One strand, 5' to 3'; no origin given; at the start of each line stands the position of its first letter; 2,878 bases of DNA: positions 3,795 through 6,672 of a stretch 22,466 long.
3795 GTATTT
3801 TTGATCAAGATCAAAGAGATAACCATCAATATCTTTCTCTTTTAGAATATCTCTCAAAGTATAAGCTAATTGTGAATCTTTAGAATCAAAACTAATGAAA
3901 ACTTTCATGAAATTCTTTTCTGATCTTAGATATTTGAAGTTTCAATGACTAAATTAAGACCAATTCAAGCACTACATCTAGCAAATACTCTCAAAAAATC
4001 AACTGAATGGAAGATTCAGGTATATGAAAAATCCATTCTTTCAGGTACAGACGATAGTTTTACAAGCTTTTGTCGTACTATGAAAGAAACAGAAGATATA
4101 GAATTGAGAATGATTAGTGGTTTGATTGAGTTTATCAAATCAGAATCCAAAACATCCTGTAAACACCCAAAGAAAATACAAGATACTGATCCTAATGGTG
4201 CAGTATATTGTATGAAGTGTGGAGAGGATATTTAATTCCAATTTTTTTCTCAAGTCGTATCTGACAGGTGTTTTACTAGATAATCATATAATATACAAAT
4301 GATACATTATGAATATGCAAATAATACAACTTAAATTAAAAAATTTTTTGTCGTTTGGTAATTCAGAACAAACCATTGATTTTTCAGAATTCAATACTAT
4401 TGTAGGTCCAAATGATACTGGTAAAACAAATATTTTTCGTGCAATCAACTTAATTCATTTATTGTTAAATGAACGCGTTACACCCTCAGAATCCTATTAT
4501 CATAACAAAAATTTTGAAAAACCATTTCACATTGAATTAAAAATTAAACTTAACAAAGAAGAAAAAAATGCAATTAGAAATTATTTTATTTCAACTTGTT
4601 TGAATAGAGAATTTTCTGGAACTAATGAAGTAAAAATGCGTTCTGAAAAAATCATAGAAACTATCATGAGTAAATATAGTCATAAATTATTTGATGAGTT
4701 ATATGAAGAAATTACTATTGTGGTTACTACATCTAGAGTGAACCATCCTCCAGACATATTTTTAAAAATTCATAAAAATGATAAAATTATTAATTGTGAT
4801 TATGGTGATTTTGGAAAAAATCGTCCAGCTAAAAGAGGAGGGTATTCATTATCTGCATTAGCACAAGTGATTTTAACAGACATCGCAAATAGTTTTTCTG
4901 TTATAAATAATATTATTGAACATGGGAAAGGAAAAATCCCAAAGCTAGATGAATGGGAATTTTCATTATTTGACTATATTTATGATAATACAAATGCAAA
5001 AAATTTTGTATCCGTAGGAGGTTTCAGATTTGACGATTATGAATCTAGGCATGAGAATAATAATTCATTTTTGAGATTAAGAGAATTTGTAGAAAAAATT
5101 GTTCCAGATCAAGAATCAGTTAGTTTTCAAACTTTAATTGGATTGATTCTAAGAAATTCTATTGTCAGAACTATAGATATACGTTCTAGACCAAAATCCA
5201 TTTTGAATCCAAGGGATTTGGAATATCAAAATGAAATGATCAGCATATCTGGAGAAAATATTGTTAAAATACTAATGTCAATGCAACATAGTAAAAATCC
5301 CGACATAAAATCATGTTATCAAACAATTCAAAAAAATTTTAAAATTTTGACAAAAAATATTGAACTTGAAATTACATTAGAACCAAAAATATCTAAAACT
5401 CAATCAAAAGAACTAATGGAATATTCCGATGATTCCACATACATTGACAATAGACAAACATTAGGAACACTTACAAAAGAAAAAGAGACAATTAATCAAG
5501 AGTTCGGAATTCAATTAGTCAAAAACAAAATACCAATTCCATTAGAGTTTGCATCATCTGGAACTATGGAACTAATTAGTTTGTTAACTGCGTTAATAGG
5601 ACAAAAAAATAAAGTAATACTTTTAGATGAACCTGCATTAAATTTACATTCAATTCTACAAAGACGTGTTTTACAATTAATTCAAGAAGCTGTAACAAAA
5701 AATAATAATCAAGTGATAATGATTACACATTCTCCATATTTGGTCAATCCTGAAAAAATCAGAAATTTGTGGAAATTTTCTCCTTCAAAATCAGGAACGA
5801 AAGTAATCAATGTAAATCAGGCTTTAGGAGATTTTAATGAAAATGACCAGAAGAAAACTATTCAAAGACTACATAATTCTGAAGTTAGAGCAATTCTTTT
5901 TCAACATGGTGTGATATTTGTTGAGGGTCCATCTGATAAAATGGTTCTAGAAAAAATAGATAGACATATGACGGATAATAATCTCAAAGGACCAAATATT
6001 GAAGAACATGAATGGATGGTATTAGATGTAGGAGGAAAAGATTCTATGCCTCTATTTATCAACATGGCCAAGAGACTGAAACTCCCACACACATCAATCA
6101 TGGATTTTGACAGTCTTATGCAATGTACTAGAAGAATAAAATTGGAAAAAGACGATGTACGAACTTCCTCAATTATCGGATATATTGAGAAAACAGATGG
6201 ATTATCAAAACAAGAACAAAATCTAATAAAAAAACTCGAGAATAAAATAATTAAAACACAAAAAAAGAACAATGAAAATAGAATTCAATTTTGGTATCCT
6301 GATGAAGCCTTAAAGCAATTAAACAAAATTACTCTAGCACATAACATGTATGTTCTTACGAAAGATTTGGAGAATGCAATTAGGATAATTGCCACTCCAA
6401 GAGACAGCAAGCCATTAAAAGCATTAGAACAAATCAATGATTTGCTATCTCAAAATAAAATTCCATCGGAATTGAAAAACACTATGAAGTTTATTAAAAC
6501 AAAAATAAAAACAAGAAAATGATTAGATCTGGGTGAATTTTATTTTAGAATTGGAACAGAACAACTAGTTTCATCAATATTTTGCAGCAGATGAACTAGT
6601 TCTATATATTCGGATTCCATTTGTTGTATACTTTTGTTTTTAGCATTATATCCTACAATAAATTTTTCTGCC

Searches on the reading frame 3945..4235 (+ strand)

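Call 3: search_protein_families(library=pfam, proteins=[window:3945-4235:+], max_evalue=0.1)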
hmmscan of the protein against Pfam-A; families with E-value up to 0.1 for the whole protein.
window:3945-4235:+ (96 aa): 1 family
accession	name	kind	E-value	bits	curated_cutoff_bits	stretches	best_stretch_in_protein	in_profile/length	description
PF11648.16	RIG-I_C-RD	-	0.04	14.6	25.6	1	68-95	39-66/117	C-terminal domain of RIG-I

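Call 4: search_protein_families(library=padloc, proteins=[window:3945-4235:+], max_evalue=0.1)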
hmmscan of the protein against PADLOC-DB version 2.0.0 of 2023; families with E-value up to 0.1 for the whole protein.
window:3945-4235:+ (96 aa): 0 families

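Call 65: search_protein_families(library=ncbifam, proteins=[window:3945-4235:+], max_evalue=0.01)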
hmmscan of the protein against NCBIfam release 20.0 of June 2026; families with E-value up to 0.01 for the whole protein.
window:3945-4235:+ (96 aa): 0 families

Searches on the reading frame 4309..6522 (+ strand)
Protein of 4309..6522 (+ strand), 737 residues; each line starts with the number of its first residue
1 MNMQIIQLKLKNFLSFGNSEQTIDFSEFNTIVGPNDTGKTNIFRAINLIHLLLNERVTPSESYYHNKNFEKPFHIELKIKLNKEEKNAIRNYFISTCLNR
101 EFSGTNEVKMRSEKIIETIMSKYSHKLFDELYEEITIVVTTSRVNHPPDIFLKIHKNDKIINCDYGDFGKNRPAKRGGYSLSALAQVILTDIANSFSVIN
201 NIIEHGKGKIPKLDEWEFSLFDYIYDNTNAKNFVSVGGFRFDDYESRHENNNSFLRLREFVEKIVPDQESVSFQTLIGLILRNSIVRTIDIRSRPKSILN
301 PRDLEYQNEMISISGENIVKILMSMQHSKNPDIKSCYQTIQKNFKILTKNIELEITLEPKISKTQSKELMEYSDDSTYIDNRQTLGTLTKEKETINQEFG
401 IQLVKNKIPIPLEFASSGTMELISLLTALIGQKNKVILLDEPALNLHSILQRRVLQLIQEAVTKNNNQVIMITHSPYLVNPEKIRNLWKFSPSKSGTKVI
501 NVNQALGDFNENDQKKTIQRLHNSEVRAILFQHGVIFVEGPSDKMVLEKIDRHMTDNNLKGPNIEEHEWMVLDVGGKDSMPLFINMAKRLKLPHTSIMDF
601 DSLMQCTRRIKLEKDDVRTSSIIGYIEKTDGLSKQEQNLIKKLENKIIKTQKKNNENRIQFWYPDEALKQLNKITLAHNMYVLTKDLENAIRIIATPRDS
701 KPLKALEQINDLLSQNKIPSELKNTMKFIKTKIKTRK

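Call 3: search_protein_families(library=pfam, proteins=[window:4309-6522:+], max_evalue=0.1)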
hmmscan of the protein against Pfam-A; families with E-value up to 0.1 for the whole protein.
window:4309-6522:+ (737 aa): 8 families
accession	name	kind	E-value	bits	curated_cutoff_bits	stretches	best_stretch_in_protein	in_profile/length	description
PF13175.12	AAA_15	-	7.2e-20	72.4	32.1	1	3-479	1-374/374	AAA ATPase domain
PF13304.12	AAA_21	-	1.5e-19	71.6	27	1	28-480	1-304/304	AAA domain, putative AbiEii toxin, Type IV TA system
PF20469.4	OLD-like_TOPRIM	-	1e-12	48.9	23.2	1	530-601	1-67/67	Overcoming lysogenization defect protein-like, TOPRIM domain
PF02463.25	SMC_N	-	3.3e-09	36.9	40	1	5-480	2-203/220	RecF/RecN/SMC N terminal domain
PF13514.12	AAA_27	-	0.00022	21.3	22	1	3-49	1-49/206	AAA domain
PF00005.33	ABC_tran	-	0.0021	19.1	25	0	356-443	79-136/137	ABC transporter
PF00004.35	AAA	-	0.0094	16.8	21.2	0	399-482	22-117/131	ATPase family associated with various cellular activities (AAA)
PF10237.15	N6-adenineMlase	-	0.066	13.3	23.2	0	655-707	2-48/166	Probable N6-adenine methyltransferase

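Call 4: search_protein_families(library=padloc, proteins=[window:4309-6522:+], max_evalue=0.1)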
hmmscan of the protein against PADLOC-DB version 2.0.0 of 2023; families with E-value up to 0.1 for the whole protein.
window:4309-6522:+ (737 aa): 74 families (the best 25 are shown)
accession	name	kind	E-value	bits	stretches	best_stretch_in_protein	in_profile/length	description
PDLC02358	Old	-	2.3e-28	97.4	2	432-684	283-532/578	Old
PDLC02980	AriA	-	1.4e-24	85.6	2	284-480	118-304/304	-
PDLC00070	GajA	-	1.4e-23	81.3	2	433-707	290-521/596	AAA ATPase domain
PDLC02335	AbiLi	-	1.6e-22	78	1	3-485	49-246/326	AbiLi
PDLC04168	GajA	-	6.7e-21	72.6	2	401-712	245-540/570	-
PDLC00096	GajA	-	8e-21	72.4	2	428-648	280-497/630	AAA ATPase domain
PDLC00075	GajA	-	2.2e-20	70.7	2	415-622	249-442/536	AAA ATPase domain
PDLC00090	GajA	-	4.2e-20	70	2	3-110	1-112/659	AAA ATPase domain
PDLC02979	AriA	-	5.9e-20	70.4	1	3-479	1-373/373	-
PDLC04135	mad3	-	1.1e-19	69.2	1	5-504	2-352/374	mads_3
PDLC00091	GajA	-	4.5e-19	66.7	2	434-646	297-509/627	AAA ATPase domain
PDLC04177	HEC-01A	-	1.8e-18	64.7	2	1-55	1-55/393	-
PDLC00069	GajA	-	3.8e-18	63.3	2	436-729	337-623/687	AAA ATPase domain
PDLC02915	ATPase-Toprim_I-B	-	5e-18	63.2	2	423-691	246-499/623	-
PDLC04180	HEC-01A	-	1.7e-17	61.7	2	416-504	256-348/382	-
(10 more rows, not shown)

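Call 65: search_protein_families(library=ncbifam, proteins=[window:4309-6522:+], max_evalue=0.01)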
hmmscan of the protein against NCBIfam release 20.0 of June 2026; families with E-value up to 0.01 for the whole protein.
window:4309-6522:+ (737 aa): 44 families (the best 25 are shown)
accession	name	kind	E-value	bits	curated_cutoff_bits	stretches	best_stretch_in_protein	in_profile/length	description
NF047739.1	antiphage_MADS3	equivalog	9.5e-09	34.9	420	1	405-500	307-401/427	methylation-associated defense system AAA family ATPase MAD3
TIGR00972.1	3a0107s01c2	equivalog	1.2e-06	28.1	343.2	1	430-475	159-202/248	phosphate ABC transporter ATP-binding protein PstB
TIGR02673.1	FtsE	equivalog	2.1e-06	27.6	264.85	1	408-485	131-206/214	cell division ATP-binding protein FtsE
NF053840.1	MnTportMntADein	equivalog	5e-06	26.2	400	1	417-474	135-191/240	manganese ABC transporter ATP-binding protein MntA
NF010068.0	PRK13548.1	equivalog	6.7e-06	25.4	261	1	431-474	159-201/261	heme ABC transporter ATP-binding protein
TIGR04521.1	ECF_ATPase_2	equivalog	8.3e-06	25.1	330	1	416-475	146-204/279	energy-coupling factor transporter ATPase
TIGR02169.1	SMC_prok_A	equivalog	8.8e-06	23.7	729.4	1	6-46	3-43/1165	chromosome segregation protein SMC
TIGR04520.1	ECF_ATPase_1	equivalog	9.6e-06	25.2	315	1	417-475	139-196/269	energy-coupling factor transporter ATPase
NF040873.1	AztA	equivalog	1.5e-05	24.6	220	1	425-480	129-183/191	zinc ABC transporter ATP-binding protein AztA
TIGR01277.1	thiQ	equivalog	3.9e-05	23.3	245.05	1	393-476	110-189/213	thiamine ABC transporter ATP-binding protein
NF008039.0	PRK10771.1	equivalog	8.7e-05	22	298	1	391-475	109-189/234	thiamine ABC transporter ATP-binding protein ThiQ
NF010860.0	PRK14267.1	equivalog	0.0001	22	412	1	417-477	152-209/253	phosphate ABC transporter ATP-binding protein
NF008428.0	PRK11264.1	equivalog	0.00014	21.2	406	0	22-50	25-53/250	L-cystine ABC transporter ATP-binding protein TcyN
NF040933.2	ABC_arch_GlcV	equivalog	0.00017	20.6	450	1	392-476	122-202/357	glucose ABC transporter ATP-binding protein GlcV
TIGR00611.2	recf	equivalog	0.0002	20.6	172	1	7-95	3-88/339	DNA replication/repair protein RecF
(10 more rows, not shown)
